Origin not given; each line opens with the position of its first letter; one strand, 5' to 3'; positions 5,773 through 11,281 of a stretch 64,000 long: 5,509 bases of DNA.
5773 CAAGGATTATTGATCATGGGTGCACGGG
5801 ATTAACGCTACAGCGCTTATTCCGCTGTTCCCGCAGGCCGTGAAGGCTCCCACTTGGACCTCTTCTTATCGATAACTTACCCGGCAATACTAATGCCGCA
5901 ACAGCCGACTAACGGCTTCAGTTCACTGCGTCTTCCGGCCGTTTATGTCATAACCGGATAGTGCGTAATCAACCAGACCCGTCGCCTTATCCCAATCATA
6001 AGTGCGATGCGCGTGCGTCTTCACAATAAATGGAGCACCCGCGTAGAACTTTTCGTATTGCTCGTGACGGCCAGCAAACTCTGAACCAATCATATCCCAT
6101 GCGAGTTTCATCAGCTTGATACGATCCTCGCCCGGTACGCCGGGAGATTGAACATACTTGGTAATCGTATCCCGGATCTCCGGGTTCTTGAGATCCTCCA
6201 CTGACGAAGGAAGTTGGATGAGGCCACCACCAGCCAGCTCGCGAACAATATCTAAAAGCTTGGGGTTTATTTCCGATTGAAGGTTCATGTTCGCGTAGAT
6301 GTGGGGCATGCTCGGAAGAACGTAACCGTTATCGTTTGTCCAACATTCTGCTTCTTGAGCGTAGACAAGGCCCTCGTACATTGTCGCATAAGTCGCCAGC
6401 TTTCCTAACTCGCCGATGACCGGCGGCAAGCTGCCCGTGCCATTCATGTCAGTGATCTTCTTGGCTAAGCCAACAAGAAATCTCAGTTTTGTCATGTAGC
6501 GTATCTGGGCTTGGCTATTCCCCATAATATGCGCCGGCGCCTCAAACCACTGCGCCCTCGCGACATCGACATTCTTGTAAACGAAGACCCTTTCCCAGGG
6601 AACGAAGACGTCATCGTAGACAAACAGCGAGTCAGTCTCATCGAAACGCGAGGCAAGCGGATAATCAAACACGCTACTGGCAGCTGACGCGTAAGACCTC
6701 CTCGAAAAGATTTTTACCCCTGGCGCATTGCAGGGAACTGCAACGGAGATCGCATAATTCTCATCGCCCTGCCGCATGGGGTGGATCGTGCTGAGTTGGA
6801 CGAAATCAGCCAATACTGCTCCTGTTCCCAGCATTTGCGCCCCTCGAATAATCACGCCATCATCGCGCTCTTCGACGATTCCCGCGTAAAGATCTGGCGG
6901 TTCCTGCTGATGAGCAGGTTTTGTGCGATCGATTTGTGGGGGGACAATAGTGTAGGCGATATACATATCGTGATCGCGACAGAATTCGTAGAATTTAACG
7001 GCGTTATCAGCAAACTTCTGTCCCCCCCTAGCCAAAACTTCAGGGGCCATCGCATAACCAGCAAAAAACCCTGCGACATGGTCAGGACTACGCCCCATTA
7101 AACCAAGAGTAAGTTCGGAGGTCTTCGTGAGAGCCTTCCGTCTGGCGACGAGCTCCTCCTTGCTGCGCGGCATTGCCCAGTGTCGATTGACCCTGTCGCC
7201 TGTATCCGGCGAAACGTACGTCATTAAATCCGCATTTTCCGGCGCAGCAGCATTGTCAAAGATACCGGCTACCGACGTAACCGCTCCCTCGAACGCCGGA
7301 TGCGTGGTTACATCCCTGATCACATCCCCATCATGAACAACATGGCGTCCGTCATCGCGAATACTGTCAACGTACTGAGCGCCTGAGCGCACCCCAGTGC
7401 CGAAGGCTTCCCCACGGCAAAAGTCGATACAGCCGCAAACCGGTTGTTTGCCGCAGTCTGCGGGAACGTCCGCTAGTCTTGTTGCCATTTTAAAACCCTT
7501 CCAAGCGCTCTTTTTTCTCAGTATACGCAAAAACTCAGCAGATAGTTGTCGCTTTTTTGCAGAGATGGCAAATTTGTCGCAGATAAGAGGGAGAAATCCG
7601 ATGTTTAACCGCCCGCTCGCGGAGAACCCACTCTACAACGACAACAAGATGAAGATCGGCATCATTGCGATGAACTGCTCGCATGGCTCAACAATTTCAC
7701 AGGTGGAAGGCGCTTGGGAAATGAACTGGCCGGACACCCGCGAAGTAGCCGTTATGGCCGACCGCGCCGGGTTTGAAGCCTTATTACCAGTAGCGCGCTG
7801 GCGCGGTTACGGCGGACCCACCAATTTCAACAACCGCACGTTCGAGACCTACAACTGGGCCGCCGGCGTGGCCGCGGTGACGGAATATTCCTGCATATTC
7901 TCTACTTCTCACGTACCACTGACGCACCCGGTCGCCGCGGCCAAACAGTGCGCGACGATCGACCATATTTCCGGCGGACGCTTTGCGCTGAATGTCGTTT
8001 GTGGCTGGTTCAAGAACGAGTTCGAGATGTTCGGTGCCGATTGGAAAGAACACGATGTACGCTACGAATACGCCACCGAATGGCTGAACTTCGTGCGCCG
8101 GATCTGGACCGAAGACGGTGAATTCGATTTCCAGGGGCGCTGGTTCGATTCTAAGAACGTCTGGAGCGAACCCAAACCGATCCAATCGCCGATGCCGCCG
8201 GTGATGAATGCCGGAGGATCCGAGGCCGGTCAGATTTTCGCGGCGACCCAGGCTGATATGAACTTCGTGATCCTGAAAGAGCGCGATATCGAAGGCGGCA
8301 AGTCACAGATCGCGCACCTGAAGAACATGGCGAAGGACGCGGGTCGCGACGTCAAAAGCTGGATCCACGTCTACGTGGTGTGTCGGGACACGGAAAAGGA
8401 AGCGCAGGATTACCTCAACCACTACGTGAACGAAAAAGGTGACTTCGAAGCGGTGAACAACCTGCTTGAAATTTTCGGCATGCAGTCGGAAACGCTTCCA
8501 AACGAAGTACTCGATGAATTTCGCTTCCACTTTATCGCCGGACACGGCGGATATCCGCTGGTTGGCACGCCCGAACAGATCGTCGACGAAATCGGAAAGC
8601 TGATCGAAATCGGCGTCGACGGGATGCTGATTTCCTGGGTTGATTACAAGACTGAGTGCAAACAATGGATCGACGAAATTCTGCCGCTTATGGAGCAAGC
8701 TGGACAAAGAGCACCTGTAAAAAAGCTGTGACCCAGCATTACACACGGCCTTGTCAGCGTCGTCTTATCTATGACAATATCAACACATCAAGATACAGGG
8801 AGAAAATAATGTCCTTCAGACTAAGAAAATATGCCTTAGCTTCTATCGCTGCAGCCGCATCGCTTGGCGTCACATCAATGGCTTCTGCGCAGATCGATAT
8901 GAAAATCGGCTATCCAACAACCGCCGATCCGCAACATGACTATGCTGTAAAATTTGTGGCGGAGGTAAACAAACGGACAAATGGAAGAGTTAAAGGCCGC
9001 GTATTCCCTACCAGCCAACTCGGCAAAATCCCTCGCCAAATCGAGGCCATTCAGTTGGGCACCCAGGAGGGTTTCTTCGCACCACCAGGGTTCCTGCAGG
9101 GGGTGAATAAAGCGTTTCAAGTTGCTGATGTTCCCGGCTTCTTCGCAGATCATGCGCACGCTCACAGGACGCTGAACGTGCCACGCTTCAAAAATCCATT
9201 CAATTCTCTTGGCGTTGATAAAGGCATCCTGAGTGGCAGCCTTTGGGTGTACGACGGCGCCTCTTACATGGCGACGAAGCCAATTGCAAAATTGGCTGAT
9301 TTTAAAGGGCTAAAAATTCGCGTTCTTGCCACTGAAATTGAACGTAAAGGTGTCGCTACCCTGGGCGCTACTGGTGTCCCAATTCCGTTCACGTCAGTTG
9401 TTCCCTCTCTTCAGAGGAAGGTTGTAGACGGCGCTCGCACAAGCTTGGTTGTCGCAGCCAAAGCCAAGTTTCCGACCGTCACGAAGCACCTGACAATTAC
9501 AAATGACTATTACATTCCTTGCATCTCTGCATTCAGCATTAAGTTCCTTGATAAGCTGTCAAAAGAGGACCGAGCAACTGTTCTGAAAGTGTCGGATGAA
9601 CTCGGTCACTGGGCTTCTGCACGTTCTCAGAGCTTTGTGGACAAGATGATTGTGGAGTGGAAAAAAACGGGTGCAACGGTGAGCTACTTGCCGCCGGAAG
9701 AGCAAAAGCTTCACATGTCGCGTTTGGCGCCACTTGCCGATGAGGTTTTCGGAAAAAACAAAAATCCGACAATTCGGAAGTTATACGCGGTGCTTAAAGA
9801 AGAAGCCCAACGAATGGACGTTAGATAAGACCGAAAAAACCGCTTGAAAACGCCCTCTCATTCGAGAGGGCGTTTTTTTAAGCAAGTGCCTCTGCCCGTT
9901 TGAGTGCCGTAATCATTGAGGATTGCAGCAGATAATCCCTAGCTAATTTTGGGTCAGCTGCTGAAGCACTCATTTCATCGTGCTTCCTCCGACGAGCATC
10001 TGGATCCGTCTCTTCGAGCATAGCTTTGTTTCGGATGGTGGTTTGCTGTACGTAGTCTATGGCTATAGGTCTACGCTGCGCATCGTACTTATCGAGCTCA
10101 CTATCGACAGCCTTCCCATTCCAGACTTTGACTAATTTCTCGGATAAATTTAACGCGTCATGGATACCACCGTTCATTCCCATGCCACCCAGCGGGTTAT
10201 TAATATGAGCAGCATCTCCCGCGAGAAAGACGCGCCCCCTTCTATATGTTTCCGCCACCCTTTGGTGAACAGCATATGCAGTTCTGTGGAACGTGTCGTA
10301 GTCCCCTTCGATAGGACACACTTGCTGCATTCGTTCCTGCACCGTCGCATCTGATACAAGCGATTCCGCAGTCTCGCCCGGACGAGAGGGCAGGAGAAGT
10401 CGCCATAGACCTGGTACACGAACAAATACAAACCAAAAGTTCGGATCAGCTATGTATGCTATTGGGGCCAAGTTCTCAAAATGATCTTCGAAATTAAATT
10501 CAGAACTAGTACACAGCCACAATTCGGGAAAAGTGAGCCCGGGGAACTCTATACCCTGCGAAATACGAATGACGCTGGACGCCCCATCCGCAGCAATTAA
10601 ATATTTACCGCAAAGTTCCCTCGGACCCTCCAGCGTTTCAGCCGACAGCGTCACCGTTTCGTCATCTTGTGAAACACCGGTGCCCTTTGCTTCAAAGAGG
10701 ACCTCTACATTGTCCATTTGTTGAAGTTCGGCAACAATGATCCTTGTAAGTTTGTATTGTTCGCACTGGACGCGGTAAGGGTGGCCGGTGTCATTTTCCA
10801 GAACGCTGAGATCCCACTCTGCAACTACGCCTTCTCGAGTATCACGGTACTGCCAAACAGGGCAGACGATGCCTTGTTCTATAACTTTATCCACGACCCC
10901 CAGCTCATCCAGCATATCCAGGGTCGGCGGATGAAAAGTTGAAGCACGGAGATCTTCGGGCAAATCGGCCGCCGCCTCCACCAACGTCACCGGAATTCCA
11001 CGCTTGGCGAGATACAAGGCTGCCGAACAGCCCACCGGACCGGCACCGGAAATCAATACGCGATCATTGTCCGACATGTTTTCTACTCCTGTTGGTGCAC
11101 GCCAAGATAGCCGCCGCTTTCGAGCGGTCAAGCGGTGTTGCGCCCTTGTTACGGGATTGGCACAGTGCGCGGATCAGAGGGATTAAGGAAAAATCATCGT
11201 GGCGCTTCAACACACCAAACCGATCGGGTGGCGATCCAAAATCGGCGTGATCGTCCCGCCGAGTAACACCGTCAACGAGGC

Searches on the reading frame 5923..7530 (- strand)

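Call 84: search_protein_families(library=pfam, proteins=[window:5923-7530:-])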
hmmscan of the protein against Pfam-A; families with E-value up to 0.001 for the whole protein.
window:5923-7530:- (535 aa): 2 families
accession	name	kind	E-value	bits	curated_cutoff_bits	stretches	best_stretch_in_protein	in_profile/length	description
PF11794.13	HpaB_N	-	4.3e-92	309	35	1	50-317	2-270/270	4-hydroxyphenylacetate 3-hydroxylase N terminal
PF03241.18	HpaB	-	2e-56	190.8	25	1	324-524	1-201/202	4-hydroxyphenylacetate 3-hydroxylase C terminal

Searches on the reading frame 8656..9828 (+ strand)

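Call 84: search_protein_families(library=pfam, proteins=[window:8656-9828:+])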
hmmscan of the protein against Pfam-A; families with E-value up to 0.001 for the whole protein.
window:8656-9828:+ (390 aa): 1 family
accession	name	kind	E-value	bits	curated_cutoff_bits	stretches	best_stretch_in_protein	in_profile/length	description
PF03480.18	DctP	-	7.9e-49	166.9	23.4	1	89-366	7-284/286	Bacterial extracellular solute-binding protein, family 7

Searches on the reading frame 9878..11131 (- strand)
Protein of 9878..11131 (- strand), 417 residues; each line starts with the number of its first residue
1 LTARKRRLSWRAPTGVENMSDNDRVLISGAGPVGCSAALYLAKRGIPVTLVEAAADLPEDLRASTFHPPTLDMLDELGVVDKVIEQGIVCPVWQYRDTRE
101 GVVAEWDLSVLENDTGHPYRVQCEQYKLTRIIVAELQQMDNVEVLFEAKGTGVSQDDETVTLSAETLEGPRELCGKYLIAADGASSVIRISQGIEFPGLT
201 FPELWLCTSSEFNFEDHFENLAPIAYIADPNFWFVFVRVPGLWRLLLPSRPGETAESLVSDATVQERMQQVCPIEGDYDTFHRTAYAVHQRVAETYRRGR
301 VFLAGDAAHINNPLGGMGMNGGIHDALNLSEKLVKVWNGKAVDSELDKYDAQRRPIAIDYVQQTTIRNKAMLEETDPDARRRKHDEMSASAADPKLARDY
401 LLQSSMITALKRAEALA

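Call 84: search_protein_families(library=pfam, proteins=[window:9878-11131:-])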
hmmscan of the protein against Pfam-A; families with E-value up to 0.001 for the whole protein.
window:9878-11131:- (417 aa): 6 families
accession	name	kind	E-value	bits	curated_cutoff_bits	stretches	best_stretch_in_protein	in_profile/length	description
PF01494.25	FAD_binding_3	-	4.2e-60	204.2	22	1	24-363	3-348/349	FAD binding domain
PF01266.30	DAO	-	3.5e-07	30.5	27.9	1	24-58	1-35/353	FAD dependent oxidoreductase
PF07992.20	Pyr_redox_2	-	1.4e-06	28.4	26.1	1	24-187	2-112/291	Pyridine nucleotide-disulphide oxidoreductase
PF00070.33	Pyr_redox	-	2.3e-05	25.2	22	0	24-56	1-33/82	Pyridine nucleotide-disulphide oxidoreductase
PF12831.13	FAD_oxidored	-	8.7e-05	22.4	27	1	25-187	2-149/416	FAD dependent oxidoreductase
PF13450.12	NAD_binding_8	-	0.00042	21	21.9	0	29-57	3-31/68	NAD(P)-binding Rossmann-like domain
